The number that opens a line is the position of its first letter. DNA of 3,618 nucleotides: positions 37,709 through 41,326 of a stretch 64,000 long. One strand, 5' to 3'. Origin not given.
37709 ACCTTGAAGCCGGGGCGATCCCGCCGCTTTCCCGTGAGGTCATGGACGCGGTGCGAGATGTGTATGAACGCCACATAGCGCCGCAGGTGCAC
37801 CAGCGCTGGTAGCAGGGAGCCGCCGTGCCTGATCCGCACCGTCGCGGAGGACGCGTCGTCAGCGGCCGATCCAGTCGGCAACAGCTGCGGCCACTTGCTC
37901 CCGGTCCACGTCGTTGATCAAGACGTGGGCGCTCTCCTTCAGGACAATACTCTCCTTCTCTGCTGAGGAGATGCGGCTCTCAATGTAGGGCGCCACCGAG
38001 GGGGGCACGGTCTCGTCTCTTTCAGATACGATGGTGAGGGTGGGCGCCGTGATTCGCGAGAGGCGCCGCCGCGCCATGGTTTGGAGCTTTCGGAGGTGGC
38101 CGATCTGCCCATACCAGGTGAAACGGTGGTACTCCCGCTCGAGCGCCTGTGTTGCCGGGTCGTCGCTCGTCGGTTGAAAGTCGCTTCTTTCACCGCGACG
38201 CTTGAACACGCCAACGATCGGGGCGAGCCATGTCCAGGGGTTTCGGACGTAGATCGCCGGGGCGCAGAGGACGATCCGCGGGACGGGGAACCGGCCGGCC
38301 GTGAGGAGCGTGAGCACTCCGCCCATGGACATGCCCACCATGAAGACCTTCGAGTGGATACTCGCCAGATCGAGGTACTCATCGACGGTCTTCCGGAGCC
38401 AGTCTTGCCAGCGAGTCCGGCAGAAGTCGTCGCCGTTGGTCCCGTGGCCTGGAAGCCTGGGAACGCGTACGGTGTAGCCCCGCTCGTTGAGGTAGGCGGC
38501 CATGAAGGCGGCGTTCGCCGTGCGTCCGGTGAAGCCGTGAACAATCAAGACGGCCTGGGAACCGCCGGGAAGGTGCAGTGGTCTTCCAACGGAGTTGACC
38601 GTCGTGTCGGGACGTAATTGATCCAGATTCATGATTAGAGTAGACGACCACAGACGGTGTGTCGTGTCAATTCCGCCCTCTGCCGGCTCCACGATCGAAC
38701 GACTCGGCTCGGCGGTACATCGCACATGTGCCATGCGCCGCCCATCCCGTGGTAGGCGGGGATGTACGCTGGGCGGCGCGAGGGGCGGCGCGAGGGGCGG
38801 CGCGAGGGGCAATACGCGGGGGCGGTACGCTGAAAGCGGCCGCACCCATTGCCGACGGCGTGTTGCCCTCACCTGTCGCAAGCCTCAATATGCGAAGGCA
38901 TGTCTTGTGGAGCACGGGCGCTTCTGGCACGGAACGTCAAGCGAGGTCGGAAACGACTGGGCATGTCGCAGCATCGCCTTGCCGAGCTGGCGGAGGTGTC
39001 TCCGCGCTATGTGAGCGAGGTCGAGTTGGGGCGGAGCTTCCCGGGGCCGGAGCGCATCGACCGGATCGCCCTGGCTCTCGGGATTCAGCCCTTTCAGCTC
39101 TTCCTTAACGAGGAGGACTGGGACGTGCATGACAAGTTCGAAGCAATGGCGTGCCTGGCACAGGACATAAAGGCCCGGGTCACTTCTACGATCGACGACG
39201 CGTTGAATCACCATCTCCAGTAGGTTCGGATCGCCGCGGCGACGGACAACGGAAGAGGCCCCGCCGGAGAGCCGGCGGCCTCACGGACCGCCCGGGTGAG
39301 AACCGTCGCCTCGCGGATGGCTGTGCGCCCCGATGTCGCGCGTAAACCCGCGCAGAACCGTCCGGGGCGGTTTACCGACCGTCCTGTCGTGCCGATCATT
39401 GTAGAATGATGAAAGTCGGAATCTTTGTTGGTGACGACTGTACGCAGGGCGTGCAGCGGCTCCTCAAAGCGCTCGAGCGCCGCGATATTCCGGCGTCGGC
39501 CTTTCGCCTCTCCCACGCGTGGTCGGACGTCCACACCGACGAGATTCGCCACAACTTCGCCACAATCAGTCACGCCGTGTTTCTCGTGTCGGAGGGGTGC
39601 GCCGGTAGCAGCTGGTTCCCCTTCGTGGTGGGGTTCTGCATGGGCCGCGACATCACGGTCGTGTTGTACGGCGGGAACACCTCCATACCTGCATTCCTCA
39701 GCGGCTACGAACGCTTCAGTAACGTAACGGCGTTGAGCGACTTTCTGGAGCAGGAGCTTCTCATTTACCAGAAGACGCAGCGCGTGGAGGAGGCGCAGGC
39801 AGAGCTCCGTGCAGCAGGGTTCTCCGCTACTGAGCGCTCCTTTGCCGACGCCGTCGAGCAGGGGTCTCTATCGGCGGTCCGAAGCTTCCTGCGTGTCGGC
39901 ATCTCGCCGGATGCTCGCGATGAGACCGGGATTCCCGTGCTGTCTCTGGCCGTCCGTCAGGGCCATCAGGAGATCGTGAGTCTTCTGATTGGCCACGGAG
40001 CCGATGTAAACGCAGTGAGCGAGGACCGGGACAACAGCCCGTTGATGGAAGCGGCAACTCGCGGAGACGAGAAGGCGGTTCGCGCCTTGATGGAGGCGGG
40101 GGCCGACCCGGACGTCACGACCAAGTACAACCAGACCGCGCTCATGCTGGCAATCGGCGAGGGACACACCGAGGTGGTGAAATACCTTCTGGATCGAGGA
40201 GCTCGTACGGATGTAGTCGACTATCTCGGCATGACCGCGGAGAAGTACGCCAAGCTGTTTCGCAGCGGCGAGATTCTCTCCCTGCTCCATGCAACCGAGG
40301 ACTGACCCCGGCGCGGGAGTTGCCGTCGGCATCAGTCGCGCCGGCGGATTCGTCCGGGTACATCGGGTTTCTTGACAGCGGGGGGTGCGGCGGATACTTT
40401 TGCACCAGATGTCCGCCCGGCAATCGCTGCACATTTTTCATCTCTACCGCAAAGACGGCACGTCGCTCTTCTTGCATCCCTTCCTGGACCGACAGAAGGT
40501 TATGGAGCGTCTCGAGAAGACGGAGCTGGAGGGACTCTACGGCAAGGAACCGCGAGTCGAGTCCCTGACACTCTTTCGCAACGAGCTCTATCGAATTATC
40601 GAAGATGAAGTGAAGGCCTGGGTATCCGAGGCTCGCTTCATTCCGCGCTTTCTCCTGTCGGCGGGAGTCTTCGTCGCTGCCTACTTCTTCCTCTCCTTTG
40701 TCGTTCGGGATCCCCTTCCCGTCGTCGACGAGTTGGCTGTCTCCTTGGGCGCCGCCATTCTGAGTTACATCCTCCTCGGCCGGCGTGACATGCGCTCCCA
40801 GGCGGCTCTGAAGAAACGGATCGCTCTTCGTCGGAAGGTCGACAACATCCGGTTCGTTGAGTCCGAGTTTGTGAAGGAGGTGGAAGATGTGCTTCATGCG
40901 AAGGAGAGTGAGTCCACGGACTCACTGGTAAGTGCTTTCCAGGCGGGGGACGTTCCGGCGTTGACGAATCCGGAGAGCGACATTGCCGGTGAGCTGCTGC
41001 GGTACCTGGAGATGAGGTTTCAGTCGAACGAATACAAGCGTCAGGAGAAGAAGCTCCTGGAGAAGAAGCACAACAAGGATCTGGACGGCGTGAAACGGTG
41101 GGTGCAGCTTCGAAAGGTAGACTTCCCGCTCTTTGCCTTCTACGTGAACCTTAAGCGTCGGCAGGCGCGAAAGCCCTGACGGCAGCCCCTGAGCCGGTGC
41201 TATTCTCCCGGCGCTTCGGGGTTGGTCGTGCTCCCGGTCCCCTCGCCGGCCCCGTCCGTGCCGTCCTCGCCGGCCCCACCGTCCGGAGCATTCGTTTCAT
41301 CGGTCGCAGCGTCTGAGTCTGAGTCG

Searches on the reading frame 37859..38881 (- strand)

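Call 42: search_protein_families(library=pfam, proteins=[window:37859-38881:-], max_evalue=0.01)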
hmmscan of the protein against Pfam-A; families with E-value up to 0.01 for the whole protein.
window:37859-38881:- (340 aa): 6 families
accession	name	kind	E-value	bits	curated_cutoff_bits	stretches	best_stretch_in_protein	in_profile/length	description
PF12146.15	Hydrolase_4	-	1.3e-20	74.2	27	1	109-325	5-238/239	Serine aminopeptidase, S33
PF12697.13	Abhydrolase_6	-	6.9e-17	63.3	26.3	1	111-333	1-217/217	Alpha/beta hydrolase family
PF00561.26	Abhydrolase_1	-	7.2e-14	52.5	25.8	1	110-208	2-102/245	alpha/beta hydrolase fold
PF00326.27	Peptidase_S9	-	2.2e-06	27.7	22.6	1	127-197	6-84/213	Prolyl oligopeptidase family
PF01738.24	DLH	-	3.6e-05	23.9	21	0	109-199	14-119/217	Dienelactone hydrolase family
PF12740.14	PETase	-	0.0046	16.8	28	0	272-338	162-229/263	PET hydrolase-like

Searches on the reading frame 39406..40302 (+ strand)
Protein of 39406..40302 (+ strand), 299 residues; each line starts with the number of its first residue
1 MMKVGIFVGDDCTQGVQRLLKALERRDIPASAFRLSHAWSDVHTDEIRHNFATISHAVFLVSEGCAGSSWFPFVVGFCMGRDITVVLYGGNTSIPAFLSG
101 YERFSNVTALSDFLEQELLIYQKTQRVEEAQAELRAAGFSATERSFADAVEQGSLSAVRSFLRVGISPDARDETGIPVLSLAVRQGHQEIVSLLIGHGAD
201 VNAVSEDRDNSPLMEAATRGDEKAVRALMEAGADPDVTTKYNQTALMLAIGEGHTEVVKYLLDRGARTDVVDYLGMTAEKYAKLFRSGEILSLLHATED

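Call 11: search_protein_families(library=pfam, proteins=[window:39406-40302:+], max_evalue=0.01)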
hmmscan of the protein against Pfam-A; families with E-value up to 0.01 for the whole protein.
window:39406-40302:+ (299 aa): 7 families
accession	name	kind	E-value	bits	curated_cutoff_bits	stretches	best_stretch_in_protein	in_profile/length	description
PF12796.13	Ank_2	-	2.7e-29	102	27.3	2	148-238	3-89/90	Ankyrin repeats (3 copies)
PF13637.12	Ank_4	-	2.5e-26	91.6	22.7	4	214-262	2-50/50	Ankyrin repeats (many copies)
PF00023.36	Ank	-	3.1e-24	84.1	21.1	3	242-272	2-32/33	Ankyrin repeat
PF13606.12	Ank_3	-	2.9e-16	58.1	22.3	1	241-266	1-26/30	Ankyrin repeat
PF13857.12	Ank_5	-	8.9e-12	45.5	27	2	230-267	3-41/56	Ankyrin repeats (many copies)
PF24521.3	Ank_KRIT1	-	1.2e-09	38.5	80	1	208-265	44-108/149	KRIT1 ankyrin-repeats domain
PF23745.1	ANK_LRRK2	-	0.0071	16.6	27.5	0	208-268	30-90/130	LRRK2 ANK repeat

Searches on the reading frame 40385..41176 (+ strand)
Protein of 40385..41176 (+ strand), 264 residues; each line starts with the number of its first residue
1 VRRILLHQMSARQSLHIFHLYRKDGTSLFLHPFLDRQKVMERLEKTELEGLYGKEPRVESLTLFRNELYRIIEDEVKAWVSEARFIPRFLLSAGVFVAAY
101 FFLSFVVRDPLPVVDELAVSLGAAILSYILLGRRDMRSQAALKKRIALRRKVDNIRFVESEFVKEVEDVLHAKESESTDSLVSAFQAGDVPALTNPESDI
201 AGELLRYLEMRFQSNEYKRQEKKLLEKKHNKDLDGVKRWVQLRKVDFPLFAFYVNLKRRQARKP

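Call 11: search_protein_families(library=pfam, proteins=[window:40385-41176:+], max_evalue=0.01)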
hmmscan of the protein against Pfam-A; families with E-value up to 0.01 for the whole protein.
window:40385-41176:+ (264 aa): 2 families
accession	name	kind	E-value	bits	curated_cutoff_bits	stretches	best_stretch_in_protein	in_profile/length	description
PF19611.4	DUF6116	-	6.4e-05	23.3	27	1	79-126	1-43/50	Family of unknown function (DUF6116)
PF03225.19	Viral_Hsp90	-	0.0023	17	25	1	149-224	273-347/512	Viral heat shock protein Hsp90 homologue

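Call 70: search_protein_families(library=pfam, proteins=[window:40385-41176:+], max_evalue=0.1)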
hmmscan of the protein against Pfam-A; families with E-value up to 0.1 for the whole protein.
window:40385-41176:+ (264 aa): 2 families
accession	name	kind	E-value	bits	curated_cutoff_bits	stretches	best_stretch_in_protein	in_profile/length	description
PF19611.4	DUF6116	-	6.4e-05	23.3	27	1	79-126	1-43/50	Family of unknown function (DUF6116)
PF03225.19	Viral_Hsp90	-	0.0023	17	25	1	149-224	273-347/512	Viral heat shock protein Hsp90 homologue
